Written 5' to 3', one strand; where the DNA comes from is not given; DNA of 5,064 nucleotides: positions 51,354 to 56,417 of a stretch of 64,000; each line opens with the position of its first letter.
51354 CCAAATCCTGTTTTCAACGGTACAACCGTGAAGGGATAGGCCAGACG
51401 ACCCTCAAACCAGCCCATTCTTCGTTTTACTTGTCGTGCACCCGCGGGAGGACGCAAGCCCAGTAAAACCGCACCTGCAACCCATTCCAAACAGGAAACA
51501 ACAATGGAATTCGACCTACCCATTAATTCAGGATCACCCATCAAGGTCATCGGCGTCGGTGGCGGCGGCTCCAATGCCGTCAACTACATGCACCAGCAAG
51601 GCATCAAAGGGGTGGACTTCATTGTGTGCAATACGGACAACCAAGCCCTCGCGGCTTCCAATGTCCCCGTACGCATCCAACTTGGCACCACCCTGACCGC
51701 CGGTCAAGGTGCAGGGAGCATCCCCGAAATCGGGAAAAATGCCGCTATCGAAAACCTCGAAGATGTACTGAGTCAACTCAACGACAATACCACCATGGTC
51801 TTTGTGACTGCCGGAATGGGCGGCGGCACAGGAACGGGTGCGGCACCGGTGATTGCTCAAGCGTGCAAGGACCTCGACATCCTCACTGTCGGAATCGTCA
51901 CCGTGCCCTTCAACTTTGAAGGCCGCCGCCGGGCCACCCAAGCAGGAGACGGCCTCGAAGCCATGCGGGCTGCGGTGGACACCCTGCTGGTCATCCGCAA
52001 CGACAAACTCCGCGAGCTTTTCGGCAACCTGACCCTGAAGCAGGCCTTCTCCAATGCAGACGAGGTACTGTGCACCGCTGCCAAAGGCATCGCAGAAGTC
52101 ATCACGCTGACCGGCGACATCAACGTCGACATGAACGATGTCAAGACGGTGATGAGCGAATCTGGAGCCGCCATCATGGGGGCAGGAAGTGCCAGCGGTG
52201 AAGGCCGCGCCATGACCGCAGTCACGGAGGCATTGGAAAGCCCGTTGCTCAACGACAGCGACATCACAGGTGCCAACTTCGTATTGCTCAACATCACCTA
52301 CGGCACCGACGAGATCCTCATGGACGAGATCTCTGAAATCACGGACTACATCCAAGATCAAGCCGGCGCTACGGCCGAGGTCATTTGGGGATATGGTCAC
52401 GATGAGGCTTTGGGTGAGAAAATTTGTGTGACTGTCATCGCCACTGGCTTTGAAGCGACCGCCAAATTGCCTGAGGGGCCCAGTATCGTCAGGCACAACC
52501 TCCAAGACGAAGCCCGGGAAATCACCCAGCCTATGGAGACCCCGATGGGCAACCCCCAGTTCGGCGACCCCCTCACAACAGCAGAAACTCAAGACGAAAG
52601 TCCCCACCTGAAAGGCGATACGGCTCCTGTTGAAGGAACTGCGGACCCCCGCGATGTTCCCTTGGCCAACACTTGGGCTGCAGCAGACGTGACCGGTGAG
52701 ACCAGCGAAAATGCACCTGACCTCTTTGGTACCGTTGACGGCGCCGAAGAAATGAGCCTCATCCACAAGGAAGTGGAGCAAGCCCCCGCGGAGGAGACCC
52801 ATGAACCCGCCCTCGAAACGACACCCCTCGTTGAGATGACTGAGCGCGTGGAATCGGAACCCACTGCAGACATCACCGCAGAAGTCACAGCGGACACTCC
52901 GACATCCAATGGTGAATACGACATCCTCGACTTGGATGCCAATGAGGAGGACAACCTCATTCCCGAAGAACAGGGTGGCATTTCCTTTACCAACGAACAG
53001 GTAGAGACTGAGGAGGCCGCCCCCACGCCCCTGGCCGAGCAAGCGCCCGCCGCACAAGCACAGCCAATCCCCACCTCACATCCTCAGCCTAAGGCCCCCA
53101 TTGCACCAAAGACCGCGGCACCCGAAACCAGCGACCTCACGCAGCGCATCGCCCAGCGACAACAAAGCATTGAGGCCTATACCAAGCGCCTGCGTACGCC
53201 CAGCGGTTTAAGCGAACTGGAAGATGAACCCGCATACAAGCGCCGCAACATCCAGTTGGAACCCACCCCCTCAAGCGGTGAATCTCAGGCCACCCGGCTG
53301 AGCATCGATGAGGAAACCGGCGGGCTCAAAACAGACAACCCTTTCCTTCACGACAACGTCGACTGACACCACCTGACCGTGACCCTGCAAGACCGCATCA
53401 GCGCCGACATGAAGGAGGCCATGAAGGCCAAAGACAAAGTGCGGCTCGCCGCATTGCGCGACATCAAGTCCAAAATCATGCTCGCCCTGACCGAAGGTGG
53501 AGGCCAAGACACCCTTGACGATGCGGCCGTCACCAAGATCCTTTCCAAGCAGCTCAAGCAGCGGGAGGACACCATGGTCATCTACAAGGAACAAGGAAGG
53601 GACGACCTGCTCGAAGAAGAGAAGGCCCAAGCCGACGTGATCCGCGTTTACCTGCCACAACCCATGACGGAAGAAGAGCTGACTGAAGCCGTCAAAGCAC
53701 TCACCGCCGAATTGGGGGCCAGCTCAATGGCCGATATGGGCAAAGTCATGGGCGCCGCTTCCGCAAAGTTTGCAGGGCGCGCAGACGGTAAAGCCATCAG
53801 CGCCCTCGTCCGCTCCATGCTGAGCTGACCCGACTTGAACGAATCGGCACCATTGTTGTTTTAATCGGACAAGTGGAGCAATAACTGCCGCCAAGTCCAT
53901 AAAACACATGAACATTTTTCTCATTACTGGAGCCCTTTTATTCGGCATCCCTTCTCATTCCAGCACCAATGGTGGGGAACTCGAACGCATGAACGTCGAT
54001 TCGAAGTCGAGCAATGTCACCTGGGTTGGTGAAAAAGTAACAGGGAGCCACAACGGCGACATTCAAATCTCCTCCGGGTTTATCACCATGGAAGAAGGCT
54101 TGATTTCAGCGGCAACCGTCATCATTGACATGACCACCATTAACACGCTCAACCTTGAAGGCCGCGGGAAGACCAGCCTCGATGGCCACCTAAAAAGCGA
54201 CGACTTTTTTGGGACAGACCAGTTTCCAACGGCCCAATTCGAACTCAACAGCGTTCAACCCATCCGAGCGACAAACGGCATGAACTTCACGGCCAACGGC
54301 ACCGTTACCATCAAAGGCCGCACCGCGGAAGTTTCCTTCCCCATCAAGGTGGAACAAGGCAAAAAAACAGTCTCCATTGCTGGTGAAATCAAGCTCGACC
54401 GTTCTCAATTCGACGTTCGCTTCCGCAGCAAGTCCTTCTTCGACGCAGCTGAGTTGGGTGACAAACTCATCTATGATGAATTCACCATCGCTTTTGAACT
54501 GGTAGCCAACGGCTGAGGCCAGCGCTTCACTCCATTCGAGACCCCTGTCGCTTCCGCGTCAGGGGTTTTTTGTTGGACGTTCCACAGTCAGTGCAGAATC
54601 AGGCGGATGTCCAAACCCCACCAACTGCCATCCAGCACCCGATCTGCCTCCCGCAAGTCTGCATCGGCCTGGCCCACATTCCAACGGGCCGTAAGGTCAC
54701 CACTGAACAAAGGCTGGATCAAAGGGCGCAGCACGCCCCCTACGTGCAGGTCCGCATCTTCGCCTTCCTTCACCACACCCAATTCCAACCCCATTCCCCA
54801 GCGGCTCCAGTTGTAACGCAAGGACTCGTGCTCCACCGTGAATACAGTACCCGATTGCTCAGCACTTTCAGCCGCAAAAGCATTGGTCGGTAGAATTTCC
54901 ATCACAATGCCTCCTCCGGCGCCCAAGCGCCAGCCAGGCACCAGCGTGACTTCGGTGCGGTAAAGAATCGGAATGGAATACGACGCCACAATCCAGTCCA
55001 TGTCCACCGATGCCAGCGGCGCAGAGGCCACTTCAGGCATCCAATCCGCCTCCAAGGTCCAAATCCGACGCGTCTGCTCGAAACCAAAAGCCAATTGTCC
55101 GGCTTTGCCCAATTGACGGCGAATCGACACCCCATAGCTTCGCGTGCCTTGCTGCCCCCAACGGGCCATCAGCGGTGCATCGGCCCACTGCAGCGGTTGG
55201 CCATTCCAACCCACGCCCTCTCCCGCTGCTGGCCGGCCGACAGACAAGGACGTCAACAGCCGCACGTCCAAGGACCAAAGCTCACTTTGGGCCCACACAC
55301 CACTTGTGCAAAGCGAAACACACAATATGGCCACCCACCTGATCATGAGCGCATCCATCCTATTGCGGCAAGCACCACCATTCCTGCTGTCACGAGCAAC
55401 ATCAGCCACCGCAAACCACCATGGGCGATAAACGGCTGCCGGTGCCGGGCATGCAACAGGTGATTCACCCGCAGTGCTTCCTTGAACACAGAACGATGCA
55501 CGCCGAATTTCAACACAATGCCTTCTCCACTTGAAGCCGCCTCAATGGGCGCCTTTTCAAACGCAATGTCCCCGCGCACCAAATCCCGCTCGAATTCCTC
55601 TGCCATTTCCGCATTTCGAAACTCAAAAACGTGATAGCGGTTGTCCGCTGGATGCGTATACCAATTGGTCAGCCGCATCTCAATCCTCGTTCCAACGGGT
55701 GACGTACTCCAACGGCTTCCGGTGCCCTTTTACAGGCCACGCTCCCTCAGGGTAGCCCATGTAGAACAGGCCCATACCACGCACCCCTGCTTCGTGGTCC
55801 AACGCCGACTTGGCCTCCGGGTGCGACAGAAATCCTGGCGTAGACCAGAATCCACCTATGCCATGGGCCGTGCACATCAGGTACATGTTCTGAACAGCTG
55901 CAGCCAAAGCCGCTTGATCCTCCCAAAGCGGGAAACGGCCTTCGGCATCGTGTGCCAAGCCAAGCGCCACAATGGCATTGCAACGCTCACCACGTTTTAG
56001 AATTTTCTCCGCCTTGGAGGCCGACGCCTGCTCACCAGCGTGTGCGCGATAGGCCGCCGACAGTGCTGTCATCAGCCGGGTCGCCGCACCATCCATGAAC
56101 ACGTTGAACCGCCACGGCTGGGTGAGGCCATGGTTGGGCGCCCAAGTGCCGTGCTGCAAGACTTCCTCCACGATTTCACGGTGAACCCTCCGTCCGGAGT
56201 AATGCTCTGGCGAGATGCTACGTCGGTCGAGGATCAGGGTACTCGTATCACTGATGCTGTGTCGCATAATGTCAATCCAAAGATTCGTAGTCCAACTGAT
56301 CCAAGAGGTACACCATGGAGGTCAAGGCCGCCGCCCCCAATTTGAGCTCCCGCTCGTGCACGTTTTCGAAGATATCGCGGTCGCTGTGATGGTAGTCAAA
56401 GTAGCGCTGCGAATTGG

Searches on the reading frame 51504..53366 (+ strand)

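Call 86: search_protein_families(library=pfam, proteins=[window:51504-53366:+], max_evalue=0.00001)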
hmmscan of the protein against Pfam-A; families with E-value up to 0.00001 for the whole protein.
window:51504-53366:+ (620 aa): 2 families
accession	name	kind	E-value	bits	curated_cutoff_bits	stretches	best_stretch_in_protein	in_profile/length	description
PF00091.31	Tubulin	-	2.8e-43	148.9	33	1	13-172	2-188/190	Tubulin/FtsZ family, GTPase domain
PF12327.13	FtsZ_C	-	9e-24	84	27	1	221-317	1-95/95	FtsZ family, C-terminal domain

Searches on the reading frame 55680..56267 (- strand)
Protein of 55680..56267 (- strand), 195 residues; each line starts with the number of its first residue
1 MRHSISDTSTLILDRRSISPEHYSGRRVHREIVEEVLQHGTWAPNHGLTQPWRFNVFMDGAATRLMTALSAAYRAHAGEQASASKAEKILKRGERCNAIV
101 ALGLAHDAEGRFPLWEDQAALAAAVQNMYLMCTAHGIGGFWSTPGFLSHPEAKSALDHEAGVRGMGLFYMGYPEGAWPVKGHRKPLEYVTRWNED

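Call 86: search_protein_families(library=pfam, proteins=[window:55680-56267:-], max_evalue=0.00001)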
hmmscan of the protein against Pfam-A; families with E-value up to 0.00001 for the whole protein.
window:55680-56267:- (195 aa): 1 family
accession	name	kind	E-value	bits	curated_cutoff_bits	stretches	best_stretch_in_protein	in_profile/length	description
PF00881.29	Nitroreductase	-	4.7e-17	63.1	23.5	1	12-144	1-142/167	Nitroreductase family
